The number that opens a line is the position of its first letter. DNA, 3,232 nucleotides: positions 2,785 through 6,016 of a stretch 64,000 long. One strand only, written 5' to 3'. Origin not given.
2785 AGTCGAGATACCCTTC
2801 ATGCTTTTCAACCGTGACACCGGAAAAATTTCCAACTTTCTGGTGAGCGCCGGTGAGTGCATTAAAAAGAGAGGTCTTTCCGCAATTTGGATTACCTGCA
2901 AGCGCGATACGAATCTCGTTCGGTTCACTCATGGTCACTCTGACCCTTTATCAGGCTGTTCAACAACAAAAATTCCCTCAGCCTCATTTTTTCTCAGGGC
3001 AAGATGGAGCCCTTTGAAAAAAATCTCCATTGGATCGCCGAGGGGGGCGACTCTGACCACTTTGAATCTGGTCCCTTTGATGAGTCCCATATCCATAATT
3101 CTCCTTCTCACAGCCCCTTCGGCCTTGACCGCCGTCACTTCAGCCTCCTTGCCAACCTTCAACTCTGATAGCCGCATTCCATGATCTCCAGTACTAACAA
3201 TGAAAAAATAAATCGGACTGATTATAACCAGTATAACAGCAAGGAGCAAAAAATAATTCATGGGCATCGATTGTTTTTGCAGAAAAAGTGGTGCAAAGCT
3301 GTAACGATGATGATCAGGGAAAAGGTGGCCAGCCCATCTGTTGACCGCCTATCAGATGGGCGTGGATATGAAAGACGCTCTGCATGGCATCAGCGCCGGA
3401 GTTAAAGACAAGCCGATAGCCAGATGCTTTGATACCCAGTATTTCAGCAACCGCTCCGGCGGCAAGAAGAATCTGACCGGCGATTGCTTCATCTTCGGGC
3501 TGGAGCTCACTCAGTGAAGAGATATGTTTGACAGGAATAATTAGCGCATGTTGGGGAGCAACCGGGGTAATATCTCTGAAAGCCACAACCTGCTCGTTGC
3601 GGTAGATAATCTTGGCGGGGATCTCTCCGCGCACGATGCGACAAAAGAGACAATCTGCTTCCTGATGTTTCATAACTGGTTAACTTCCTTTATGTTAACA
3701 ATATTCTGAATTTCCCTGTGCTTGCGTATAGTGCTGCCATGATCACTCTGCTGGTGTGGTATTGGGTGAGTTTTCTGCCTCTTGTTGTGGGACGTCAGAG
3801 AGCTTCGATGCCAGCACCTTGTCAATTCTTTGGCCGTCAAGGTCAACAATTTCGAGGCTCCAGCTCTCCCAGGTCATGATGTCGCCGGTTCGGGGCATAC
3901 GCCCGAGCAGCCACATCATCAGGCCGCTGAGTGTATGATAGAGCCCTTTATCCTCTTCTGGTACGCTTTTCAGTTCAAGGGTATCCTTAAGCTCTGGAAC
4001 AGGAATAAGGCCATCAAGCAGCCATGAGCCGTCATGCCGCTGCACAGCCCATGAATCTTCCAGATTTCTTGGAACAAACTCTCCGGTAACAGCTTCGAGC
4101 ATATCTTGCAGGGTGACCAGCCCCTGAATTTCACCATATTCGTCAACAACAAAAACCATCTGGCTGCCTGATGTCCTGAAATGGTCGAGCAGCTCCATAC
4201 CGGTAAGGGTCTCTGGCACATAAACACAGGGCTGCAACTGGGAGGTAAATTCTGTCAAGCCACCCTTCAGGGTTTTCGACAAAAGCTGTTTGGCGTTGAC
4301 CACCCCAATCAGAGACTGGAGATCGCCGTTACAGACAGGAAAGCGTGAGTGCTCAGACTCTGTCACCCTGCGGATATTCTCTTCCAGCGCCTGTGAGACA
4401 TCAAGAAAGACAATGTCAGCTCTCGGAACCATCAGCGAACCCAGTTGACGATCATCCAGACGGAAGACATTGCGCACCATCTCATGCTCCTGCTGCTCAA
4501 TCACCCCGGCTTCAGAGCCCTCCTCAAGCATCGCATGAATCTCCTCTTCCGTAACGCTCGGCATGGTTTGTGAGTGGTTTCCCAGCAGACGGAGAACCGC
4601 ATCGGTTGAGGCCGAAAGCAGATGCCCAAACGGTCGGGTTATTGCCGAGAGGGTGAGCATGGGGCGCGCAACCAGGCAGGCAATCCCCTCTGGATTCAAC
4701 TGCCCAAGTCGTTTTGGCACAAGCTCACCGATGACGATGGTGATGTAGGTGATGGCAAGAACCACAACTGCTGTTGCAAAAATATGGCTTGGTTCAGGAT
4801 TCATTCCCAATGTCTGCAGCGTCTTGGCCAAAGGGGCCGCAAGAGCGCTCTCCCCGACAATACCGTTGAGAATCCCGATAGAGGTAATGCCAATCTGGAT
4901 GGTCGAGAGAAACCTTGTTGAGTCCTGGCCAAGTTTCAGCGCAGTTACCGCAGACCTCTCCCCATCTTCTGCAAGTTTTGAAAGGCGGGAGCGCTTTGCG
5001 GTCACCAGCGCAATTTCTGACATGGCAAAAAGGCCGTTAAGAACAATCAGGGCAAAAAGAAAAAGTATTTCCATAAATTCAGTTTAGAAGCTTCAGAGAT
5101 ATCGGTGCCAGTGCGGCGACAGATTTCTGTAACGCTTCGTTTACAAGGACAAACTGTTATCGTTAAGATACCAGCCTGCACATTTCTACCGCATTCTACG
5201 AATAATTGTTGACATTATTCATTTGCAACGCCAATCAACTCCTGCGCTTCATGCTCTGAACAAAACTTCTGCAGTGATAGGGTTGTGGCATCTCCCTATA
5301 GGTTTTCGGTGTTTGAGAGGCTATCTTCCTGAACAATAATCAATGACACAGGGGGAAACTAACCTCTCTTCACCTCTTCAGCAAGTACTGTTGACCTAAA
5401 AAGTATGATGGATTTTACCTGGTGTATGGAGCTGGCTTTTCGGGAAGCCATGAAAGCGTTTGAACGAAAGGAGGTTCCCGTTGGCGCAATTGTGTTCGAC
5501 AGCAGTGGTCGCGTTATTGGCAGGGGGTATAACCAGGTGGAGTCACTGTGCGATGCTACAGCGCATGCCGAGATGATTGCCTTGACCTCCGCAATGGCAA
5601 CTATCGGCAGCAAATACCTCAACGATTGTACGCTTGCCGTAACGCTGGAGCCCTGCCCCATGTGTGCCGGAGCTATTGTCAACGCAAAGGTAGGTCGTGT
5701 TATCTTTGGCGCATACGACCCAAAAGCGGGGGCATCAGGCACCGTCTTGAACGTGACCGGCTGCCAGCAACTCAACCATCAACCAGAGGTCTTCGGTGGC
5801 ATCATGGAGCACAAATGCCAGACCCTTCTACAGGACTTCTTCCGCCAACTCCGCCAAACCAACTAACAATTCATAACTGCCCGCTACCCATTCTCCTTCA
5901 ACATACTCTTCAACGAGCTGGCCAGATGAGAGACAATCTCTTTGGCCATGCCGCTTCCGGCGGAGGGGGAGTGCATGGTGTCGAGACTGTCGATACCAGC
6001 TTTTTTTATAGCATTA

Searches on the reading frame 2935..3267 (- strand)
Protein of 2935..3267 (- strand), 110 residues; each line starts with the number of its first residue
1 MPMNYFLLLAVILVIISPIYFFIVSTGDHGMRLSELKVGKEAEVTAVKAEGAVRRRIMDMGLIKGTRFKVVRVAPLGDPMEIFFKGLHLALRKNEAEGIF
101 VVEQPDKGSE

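Call 25: search_protein_families(library=pfam, proteins=[window:2935-3267:-], max_evalue=0.00001)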
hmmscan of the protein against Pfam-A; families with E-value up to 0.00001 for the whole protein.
window:2935-3267:- (110 aa): 1 family
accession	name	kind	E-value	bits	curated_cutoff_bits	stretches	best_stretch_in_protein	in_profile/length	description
PF04023.20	FeoA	-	1.7e-21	76.5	23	1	31-101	1-72/74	FeoA domain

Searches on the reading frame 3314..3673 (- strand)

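Call 25: search_protein_families(library=pfam, proteins=[window:3314-3673:-], max_evalue=0.00001)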
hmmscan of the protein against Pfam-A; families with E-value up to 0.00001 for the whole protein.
window:3314-3673:- (119 aa): 2 families
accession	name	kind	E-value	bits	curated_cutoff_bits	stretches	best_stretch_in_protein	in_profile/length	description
PF01230.28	HIT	-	1.5e-25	90.1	21.5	1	15-112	1-97/98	HIT domain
PF11969.13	DcpS_C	-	1.9e-21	77.1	24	1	8-109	2-101/114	Scavenger mRNA decapping enzyme C-term binding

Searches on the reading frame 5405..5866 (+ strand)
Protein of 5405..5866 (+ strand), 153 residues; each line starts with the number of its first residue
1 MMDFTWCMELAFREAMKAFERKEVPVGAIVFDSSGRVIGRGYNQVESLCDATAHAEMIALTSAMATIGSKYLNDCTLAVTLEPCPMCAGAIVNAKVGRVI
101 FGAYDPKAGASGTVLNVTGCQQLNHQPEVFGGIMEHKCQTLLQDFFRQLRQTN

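Call 25: search_protein_families(library=pfam, proteins=[window:5405-5866:+], max_evalue=0.00001)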
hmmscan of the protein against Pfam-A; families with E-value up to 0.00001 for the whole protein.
window:5405-5866:+ (153 aa): 3 families
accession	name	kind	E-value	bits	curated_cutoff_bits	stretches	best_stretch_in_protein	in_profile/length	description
PF14437.12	MafB19-deam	-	1.6e-36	125.8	27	1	7-150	6-142/142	MafB19-like deaminase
PF00383.29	dCMP_cyt_deam_1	-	3.8e-28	97.8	25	1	6-102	6-101/102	Cytidine and deoxycytidylate deaminase zinc-binding region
PF14439.12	Bd3614-deam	-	7e-09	36.1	38.5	1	24-121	8-108/113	Bd3614-like deaminase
